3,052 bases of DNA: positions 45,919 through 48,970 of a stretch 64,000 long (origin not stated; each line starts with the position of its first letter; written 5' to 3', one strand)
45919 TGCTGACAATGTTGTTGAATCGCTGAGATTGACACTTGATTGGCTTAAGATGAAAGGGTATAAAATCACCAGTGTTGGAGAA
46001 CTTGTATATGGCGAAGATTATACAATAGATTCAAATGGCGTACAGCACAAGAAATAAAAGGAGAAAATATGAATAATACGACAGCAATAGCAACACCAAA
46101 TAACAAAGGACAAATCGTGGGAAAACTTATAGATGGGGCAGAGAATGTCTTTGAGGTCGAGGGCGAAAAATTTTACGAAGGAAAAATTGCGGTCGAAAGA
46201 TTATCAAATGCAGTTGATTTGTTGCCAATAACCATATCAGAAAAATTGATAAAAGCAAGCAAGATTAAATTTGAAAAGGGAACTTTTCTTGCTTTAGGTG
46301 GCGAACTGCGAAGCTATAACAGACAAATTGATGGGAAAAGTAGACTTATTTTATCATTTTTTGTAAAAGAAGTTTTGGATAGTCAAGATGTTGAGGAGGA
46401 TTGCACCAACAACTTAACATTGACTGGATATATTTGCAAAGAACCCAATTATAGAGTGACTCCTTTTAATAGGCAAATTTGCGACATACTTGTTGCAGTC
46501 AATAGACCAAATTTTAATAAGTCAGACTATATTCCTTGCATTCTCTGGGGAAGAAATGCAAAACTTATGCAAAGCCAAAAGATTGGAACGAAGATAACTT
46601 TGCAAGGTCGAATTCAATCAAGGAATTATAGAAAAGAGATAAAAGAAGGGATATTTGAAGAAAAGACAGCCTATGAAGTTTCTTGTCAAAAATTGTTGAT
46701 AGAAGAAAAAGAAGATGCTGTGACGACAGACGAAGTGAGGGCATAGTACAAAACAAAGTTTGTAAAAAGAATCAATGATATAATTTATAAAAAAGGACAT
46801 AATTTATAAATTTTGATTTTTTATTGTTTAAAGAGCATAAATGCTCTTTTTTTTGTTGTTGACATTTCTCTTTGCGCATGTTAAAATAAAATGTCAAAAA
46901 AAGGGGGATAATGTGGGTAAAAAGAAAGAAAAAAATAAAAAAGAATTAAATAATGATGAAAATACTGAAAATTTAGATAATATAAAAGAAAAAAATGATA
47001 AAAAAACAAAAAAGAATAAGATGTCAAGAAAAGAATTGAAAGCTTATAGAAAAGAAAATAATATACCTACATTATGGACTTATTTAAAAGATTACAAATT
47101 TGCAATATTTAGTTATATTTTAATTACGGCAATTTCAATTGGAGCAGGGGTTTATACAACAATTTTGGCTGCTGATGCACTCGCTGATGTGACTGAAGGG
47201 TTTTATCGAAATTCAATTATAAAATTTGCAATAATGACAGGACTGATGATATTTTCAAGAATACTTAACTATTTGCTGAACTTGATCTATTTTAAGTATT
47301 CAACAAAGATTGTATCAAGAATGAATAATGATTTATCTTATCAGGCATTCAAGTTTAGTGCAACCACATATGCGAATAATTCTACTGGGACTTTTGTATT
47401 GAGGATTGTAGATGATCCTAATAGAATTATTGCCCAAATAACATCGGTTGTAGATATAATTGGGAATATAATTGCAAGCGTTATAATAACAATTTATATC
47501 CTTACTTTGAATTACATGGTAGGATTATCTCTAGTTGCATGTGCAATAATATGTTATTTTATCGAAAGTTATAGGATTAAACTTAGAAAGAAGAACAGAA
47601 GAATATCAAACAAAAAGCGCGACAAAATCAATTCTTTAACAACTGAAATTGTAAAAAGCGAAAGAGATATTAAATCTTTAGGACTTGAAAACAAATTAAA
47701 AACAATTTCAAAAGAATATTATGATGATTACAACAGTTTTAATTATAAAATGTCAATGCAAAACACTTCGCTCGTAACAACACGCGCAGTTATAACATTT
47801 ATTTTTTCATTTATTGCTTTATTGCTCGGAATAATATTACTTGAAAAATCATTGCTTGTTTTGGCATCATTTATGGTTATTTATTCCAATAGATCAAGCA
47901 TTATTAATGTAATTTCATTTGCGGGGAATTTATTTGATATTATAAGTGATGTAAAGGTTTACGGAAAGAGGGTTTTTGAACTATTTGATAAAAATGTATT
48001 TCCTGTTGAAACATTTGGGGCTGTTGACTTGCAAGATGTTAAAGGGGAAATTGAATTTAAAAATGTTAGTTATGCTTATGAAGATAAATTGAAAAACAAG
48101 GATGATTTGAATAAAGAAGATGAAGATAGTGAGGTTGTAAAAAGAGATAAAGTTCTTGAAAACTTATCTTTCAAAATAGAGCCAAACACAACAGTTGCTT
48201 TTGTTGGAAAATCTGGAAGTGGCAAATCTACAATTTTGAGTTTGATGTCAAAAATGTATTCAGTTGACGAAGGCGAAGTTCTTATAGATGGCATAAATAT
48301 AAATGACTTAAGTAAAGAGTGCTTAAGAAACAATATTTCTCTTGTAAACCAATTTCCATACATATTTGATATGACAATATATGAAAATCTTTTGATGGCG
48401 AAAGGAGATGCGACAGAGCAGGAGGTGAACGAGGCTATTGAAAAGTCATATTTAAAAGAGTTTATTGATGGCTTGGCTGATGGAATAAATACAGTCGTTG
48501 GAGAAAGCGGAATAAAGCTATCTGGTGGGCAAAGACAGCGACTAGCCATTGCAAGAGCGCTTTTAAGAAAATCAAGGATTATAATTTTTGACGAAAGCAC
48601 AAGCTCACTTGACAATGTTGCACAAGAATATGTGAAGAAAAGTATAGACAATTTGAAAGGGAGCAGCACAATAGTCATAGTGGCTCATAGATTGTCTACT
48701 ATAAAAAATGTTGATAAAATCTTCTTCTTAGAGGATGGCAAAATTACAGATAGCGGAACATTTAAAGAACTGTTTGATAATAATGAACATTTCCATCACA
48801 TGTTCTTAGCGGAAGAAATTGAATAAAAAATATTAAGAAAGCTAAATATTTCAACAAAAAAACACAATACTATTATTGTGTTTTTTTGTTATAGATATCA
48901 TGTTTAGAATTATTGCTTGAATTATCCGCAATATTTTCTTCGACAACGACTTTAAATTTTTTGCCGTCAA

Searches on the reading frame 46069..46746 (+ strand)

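Call 83: search_protein_families(library=pfam, proteins=[window:46069-46746:+])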
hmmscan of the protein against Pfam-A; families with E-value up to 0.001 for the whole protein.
window:46069-46746:+ (225 aa): 1 family
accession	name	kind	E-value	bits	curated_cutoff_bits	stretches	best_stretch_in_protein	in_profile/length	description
PF00436.31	SSB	-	5.4e-19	68.6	26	1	114-208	2-100/104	Single-strand binding protein family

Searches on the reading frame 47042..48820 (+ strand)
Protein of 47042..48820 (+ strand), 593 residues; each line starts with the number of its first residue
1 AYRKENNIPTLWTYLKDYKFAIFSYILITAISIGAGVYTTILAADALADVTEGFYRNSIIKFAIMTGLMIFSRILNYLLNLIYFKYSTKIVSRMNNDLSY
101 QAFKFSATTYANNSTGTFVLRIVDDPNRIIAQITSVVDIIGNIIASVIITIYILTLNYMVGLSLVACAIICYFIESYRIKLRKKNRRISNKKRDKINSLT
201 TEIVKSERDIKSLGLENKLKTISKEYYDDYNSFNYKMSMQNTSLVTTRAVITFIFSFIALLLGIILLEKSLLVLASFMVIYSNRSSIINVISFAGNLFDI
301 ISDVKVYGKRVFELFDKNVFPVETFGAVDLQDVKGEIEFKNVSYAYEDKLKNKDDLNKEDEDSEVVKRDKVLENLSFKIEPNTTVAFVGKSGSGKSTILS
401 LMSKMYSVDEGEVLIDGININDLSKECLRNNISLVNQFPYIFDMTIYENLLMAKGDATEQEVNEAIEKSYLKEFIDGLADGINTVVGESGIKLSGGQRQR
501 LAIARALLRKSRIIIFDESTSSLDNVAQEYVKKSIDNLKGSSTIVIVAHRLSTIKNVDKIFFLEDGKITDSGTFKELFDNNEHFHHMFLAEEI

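Call 83: search_protein_families(library=pfam, proteins=[window:47042-48820:+])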
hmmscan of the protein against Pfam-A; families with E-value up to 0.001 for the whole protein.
window:47042-48820:+ (593 aa): 4 families
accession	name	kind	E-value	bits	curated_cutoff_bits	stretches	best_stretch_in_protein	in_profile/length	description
PF00005.33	ABC_tran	-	5.2e-32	111.7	25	1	372-521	1-137/137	ABC transporter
PF00664.28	ABC_membrane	-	2.1e-19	70.7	28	1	21-280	4-263/274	ABC transporter transmembrane region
PF02463.25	SMC_N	-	5.5e-06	26.4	40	1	437-561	135-209/220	RecF/RecN/SMC N terminal domain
PF03193.22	RsgA_GTPase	-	0.00093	19.5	30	0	368-407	93-131/174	RsgA GTPase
